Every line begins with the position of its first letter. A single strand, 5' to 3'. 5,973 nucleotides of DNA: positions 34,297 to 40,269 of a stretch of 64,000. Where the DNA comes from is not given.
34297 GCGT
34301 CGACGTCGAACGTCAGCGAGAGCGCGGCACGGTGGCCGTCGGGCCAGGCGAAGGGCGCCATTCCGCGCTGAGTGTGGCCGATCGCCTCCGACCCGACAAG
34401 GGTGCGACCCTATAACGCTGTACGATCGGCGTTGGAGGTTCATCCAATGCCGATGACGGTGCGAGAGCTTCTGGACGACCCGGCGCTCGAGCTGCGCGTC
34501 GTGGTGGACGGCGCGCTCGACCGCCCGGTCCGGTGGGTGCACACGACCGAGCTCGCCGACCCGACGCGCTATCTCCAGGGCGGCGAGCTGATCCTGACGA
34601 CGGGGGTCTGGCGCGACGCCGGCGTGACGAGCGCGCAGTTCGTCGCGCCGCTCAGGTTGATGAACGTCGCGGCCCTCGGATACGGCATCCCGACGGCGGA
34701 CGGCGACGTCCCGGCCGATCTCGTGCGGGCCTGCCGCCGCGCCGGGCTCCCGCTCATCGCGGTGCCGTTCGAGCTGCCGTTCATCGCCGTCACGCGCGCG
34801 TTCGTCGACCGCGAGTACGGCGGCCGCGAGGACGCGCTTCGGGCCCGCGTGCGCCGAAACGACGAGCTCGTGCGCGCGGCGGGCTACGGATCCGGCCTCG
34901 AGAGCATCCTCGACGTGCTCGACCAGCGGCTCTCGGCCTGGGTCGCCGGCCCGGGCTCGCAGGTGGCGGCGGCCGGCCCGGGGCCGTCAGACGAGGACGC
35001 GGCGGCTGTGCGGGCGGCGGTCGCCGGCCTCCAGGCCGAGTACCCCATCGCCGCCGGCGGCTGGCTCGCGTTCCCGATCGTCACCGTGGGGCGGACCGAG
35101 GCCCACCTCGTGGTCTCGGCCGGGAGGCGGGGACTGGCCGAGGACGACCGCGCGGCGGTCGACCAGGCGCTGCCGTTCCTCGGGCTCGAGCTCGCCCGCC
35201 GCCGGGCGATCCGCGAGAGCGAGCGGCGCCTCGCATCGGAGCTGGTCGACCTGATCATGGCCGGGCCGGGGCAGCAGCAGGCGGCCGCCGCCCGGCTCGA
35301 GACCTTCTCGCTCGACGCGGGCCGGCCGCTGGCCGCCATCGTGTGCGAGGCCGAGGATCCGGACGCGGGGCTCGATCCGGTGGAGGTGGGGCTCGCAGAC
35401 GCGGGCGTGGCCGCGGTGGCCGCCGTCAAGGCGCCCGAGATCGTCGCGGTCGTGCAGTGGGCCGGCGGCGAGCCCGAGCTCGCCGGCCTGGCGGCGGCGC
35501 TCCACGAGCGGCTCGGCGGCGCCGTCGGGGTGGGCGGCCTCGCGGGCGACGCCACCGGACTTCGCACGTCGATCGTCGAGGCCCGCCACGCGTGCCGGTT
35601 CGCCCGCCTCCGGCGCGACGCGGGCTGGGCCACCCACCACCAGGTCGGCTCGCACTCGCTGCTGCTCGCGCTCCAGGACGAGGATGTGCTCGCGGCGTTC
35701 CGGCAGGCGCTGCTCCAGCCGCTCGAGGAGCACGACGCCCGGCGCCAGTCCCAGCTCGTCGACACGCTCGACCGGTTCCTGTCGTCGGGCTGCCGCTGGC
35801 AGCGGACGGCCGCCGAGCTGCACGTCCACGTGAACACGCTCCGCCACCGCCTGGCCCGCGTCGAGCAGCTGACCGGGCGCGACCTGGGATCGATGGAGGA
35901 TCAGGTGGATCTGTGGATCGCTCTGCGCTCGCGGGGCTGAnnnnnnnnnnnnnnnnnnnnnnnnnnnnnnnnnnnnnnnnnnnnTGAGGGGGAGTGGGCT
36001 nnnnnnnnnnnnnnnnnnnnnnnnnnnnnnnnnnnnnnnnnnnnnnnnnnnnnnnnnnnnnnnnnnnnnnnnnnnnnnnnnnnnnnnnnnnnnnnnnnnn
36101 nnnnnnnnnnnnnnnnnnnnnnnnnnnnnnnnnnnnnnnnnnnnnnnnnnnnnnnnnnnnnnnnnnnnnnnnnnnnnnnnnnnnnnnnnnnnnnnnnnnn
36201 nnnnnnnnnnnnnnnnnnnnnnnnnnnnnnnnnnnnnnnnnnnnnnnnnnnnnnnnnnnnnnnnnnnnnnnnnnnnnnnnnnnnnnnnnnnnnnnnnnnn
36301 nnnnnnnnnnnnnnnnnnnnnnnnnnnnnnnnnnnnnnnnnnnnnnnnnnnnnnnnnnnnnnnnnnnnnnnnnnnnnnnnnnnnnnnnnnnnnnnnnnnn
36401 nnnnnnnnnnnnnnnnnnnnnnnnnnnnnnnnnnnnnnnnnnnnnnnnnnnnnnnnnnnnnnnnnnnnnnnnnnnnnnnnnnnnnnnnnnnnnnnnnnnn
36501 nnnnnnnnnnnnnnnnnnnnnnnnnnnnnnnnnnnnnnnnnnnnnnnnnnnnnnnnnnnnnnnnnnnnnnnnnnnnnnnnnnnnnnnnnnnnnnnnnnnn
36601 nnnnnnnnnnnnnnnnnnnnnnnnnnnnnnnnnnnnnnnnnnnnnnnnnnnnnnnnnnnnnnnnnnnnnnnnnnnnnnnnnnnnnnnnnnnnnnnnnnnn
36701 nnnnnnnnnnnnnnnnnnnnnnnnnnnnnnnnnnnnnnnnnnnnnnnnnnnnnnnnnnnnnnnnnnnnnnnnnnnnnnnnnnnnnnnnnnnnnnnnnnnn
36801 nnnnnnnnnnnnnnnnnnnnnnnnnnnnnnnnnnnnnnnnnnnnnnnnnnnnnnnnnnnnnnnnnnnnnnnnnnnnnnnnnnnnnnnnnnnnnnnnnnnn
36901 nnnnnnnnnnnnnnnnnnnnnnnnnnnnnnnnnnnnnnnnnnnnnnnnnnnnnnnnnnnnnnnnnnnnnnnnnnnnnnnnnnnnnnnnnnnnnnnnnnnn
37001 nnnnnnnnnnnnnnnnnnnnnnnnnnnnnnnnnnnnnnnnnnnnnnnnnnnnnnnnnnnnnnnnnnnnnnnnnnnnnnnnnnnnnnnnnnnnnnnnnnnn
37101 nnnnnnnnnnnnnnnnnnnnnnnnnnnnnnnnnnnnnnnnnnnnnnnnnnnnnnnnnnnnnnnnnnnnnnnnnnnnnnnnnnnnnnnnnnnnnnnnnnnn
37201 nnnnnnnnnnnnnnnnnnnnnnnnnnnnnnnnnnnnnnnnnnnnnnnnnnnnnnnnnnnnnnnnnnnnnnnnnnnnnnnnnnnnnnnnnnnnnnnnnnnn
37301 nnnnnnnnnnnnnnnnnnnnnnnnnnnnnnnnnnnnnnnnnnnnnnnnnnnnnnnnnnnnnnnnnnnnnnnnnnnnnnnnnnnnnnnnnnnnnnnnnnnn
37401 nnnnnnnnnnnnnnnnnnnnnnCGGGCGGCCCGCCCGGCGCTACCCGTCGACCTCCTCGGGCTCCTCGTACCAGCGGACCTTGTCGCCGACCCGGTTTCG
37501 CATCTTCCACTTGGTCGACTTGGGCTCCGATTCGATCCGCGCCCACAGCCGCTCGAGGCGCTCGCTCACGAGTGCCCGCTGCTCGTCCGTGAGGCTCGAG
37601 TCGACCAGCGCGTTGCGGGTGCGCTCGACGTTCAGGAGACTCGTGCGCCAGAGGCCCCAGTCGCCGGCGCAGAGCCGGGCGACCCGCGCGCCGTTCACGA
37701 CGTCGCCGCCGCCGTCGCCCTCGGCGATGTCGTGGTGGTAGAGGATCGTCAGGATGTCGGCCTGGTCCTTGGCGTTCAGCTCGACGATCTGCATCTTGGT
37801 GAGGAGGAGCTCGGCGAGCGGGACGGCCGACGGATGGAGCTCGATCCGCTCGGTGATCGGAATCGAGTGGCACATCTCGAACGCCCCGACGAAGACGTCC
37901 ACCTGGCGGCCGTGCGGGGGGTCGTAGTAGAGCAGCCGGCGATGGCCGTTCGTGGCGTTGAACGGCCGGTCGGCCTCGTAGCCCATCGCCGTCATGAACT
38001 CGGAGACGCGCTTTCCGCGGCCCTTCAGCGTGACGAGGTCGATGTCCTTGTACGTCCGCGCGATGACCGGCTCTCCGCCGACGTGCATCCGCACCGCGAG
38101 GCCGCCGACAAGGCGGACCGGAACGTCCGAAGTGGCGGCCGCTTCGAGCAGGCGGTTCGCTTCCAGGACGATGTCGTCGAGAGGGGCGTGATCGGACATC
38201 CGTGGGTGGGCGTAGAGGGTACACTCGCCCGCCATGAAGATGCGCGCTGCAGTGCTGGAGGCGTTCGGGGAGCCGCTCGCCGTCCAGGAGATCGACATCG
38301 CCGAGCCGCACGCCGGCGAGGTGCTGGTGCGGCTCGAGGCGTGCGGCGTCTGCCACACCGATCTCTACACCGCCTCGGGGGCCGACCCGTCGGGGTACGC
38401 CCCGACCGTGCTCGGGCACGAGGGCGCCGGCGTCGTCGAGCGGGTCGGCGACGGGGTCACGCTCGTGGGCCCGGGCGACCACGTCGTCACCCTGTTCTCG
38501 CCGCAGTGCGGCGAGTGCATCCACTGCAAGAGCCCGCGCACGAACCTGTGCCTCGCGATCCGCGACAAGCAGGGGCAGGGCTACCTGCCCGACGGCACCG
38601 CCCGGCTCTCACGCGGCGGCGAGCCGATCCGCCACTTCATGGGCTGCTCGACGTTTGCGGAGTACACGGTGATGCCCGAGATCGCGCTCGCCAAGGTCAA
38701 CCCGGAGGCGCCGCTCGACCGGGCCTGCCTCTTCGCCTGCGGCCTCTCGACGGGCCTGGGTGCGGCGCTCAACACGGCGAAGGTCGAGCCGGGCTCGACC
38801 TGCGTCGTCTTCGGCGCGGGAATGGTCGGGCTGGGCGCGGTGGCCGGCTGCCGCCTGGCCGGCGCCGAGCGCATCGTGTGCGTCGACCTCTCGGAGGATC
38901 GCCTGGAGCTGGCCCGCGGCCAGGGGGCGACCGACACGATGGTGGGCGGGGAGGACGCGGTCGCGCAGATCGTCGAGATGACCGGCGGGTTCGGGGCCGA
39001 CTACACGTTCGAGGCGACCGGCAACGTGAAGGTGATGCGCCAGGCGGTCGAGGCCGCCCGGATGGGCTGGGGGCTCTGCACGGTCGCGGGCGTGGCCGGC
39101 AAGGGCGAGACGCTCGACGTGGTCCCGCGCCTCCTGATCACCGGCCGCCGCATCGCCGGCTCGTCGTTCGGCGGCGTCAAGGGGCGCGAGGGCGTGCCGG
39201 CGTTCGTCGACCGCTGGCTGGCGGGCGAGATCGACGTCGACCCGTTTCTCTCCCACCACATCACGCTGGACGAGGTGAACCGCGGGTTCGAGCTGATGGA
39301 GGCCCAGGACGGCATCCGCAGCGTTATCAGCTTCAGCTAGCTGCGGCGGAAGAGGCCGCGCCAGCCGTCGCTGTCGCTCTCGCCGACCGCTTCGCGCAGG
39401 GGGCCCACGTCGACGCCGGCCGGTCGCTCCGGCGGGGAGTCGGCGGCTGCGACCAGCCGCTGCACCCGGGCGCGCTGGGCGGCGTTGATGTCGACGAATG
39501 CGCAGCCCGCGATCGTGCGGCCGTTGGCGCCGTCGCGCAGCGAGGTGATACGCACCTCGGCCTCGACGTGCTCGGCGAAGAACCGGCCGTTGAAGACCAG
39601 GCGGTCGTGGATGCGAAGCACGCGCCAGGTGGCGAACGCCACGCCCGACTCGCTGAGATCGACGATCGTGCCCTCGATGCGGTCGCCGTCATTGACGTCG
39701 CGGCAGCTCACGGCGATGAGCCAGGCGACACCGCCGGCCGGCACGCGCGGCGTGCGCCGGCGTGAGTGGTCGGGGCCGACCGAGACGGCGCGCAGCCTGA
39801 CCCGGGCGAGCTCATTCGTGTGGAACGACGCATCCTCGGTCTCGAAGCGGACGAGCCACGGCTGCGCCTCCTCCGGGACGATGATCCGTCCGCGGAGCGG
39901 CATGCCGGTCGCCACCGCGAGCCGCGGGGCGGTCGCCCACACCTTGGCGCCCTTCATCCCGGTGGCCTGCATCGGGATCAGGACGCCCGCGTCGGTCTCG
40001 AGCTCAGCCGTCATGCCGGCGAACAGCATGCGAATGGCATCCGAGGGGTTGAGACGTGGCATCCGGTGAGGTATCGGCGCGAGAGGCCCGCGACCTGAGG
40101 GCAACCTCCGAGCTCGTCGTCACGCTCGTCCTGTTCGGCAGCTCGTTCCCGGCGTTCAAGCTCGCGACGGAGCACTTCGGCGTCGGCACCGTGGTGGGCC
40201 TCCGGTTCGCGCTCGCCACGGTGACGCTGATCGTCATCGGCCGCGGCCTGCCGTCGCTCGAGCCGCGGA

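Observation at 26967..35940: PucR-controlled seven-gene operon with two ureohydrolases, plus a convergent DUF1989 gene: candidate guanidino-compound catabolic island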

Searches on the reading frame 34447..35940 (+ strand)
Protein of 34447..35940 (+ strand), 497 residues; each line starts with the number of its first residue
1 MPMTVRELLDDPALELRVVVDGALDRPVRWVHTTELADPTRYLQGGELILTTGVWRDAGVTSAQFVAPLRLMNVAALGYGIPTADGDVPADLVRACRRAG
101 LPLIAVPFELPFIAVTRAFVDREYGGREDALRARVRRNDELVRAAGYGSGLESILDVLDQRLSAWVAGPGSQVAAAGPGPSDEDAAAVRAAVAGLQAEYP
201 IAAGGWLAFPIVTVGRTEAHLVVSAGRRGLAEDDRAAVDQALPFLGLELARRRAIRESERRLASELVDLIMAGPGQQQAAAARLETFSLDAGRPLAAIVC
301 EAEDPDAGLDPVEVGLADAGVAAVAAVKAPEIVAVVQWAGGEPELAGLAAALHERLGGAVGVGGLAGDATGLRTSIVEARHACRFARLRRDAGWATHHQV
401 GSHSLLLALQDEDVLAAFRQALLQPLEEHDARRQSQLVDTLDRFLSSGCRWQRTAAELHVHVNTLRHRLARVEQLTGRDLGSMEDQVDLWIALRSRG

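Call 6: search_protein_families(library=pfam, proteins=[window:34447-35940:+], max_evalue=0.01)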
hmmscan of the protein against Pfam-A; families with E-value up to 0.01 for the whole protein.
window:34447-35940:+ (497 aa): 3 families
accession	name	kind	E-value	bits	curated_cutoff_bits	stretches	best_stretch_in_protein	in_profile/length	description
PF07905.16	PucR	-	1.1e-25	90.7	33.5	1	7-121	1-116/118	Purine catabolism regulatory protein-like family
PF13556.12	HTH_30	-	3.1e-21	75.3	27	1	437-494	1-58/59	PucR C-terminal helix-turn-helix domain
PF17853.6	GGDEF_2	-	6.9e-11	42.8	24.5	1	277-384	5-115/116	GGDEF-like domain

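Call 7: search_protein_families(library=ncbifam, proteins=[window:34447-35940:+], max_evalue=0.01)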
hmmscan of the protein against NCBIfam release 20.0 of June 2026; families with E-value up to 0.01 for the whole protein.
window:34447-35940:+ (497 aa): 4 families
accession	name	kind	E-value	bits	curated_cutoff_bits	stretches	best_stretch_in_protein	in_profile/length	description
NF045769.1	TransActPmfR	equivalog_domain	7e-23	80.9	800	2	407-493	375-459/470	transcciptional activator PmfR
NF058503.1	SprTransRegAdeR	equivalog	6.2e-12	45.2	700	1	398-493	301-396/403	sporulation transcriptional activator AdeR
NF050824.1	TransRegRv1453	equivalog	5.8e-10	38.6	600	1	263-492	170-395/404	Rv1453 family transcriptional regulator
NF008550.0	PRK11477.1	equivalog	6.6e-07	28.5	612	1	422-494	307-380/385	CdaR family transcriptional regulator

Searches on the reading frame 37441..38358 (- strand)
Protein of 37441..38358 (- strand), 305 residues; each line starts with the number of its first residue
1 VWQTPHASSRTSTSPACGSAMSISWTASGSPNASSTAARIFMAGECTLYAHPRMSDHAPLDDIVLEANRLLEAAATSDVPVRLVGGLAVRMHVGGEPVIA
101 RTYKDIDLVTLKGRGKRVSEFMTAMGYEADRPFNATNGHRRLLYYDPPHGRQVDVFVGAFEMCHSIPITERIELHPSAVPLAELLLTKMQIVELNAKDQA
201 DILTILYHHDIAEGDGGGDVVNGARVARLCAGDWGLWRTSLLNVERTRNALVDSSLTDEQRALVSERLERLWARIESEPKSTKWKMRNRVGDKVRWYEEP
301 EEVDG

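Call 9: search_protein_families(library=pfam, proteins=[window:37441-38358:-], max_evalue=0.001)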
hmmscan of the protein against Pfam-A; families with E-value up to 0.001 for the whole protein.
window:37441-38358:- (305 aa): 1 family
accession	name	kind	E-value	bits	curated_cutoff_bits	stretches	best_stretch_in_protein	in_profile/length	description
PF14907.12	NTP_transf_5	-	9.2e-08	32.4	31.2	1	65-155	58-141/249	Uncharacterised nucleotidyltransferase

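Call 33: find_homologous_proteins(query=window:37444-38199:-)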
Query seq(252 aa) (252 aa): 5806 proteins with E <= 0.001 among 7940 candidates; the best 120 are listed.
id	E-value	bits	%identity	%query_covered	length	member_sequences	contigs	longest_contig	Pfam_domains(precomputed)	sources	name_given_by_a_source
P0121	8.6e-161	551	97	100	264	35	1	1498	PF14907.13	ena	-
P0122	2.3e-160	550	97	100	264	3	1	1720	PF14907.13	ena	-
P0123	1.3e-151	521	90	100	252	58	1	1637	PF14907.13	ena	-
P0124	1.9e-149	514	89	100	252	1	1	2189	PF14907.13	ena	-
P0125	5.0e-147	506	88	100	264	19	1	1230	PF14907.13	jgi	jgi:hypothetical protein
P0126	2.1e-146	504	88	100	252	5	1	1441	PF14907.13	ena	-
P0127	7.5e-145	499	87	100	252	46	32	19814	PF14907.13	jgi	jgi:hypothetical protein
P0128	2.0e-144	498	88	100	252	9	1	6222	PF14907.13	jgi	-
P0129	4.2e-141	487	85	100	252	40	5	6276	PF14907.13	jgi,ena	-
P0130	4.8e-141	487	87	100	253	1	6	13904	PF14907.13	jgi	jgi:hypothetical protein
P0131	1.0e-140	486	84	100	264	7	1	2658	PF14907.13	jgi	jgi:hypothetical protein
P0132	2.4e-140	484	84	100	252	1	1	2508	-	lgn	-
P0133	7.4e-140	483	84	99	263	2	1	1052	PF14907.13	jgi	jgi:hypothetical protein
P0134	2.8e-139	481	85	100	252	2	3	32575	PF14907.13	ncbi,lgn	-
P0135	5.9e-139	480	85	100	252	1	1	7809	PF14907.13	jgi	-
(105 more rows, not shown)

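Call 40: predict_structure(alignment_id=A2)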
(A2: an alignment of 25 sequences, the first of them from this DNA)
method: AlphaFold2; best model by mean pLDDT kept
length: 252 residues; sequences in the alignment: 25
mean_pLDDT: 89.5   pTM: 0.87
mean pLDDT of the five models: 89.5, 87.6, 84.1, 83.4, 83.4
residues with pLDDT >= 90: 190; 70-90: 37; 50-70: 12; < 50: 13
segments of 3 or more residues with pLDDT < 50: 240-244, 249-252
pLDDT, mean of each block of 10 residues (from residue 1): 79 96 95 95 92 95 95 95 90 94 91 89 94 93 94 98 91 95 92 95 97 98 90 54 47 46
secondary structure, 60 per line:
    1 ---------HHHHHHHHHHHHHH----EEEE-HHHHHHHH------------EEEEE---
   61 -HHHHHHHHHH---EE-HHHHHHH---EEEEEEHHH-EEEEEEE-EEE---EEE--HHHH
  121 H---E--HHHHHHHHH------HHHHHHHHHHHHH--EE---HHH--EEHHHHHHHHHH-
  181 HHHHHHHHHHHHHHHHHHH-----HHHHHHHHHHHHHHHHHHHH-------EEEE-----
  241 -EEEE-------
elements in order: H10-23 E28-31 H33-40 E53-57 H62-71 H78-84 E88-93 E98-104 E106-108 E112-114 H117-121 H128-136 H143-155 H170-179 H181-199 H205-224 E232-235 E242-245

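Call 43: fold_search(model_id=the predicted structure, library=pdb)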
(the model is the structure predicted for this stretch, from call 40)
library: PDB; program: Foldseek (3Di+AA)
matches with E <= 10: 303; with E <= 0.001: 4
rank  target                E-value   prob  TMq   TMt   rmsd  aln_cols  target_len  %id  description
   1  8an4_B                1.8e-04  1.00  0.36  0.47  11.0       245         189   13  MenT1 toxin (rv0078a) from Mycobacterium tuberculosis H37Rv (released 2023-08-02)
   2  8an5_B                2.0e-04  1.00  0.37  0.48  10.7       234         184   14  MenAT1 toxin-antitoxin complex (rv0078a-rv0078b) from Mycobacterium tuberculosis H37Rv (released 2023-08-02)
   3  8an5_A                3.4e-04  1.00  0.36  0.45  11.2       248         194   14  MenAT1 toxin-antitoxin complex (rv0078a-rv0078b) from Mycobacterium tuberculosis H37Rv (released 2023-08-02)
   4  4fo1_A                9.9e-04  1.00  0.31  0.46   4.0       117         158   16  Crystal structure of lincosamide antibiotic adenylyltransferase LnuA, apo (released 2012-07-04)
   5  5uvd                  1.2e-03  1.00  0.42  0.46   8.1       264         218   14  Crystal structure of an antigenic nucleotidyltransferase-like protein from Paracoccidioides brasiliensis (released 2018-01-31)
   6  4wqk                  1.3e-03  1.00  0.43  0.60   7.3       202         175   13  Crystal structure of aminoglycoside nucleotidylyltransferase ANT(2")-Ia, apo form (released 2014-11-12)
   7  5kqj_MODEL_1_A        2.4e-03  1.00  0.40  0.52   9.6       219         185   13  Solution Structure of Antibiotic-Resistance Factor ANT(2'')-Ia Reveals Substrate-Regulated Conformation Dynami (released 2017-07-12)
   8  6wt9                  2.4e-03  0.84  0.26  0.22  16.2       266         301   11  Structure of STING-associated CdnE c-di-GMP synthase from Capnocytophaga granulosa (released 2020-09-09)
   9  5cfs                  5.1e-03  1.00  0.36  0.50   5.7       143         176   15  Crystal Structure of ANT(2")-Ia in complex with AMPCPP and tobramycin (released 2016-03-16)
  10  5cfu                  5.7e-03  1.00  0.38  0.54   6.0       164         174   15  Crystal Structure of ANT(2")-Ia in complex with adenylyl-2"-tobramycin (released 2016-07-20)
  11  4nkt_B                1.6e-02  0.92  0.30  0.25   8.1       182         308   14  Structure of Cid1 in complex with the UTP analog UMPNPP (released 2013-12-18)
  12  4ep7_A                1.7e-02  0.85  0.26  0.22  11.3       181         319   16  Functional implications from the Cid1 poly(U) polymerase crystal structure (released 2012-06-06)
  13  3wfq_G                2.4e-02  0.89  0.22  0.14   6.2       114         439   16  tRNA processing enzyme complex 1 (released 2014-01-01)
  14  4e80_A                2.6e-02  0.94  0.27  0.23   7.3       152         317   15  Structural Basis for the Activity of a Cytoplasmic RNA Terminal U-transferase (released 2012-07-04)
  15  4e80_B                3.5e-02  0.66  0.26  0.22   8.3       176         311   14  Structural Basis for the Activity of a Cytoplasmic RNA Terminal U-transferase (released 2012-07-04)
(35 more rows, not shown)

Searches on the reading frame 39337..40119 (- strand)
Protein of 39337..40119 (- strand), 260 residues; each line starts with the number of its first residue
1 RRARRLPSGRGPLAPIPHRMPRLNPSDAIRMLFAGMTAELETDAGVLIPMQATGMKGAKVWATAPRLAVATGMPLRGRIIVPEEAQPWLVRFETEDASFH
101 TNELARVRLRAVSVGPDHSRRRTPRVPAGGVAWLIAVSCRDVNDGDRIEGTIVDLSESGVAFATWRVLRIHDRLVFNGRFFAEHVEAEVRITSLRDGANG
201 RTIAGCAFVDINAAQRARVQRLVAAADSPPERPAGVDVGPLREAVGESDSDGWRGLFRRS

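Call 9: search_protein_families(library=pfam, proteins=[window:39337-40119:-], max_evalue=0.001)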
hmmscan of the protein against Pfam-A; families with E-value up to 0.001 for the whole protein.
window:39337-40119:- (260 aa): 1 family
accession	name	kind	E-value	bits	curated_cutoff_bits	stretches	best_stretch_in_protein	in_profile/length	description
PF07238.19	PilZ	-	1.2e-09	38.8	22.5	1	120-224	2-101/102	PilZ domain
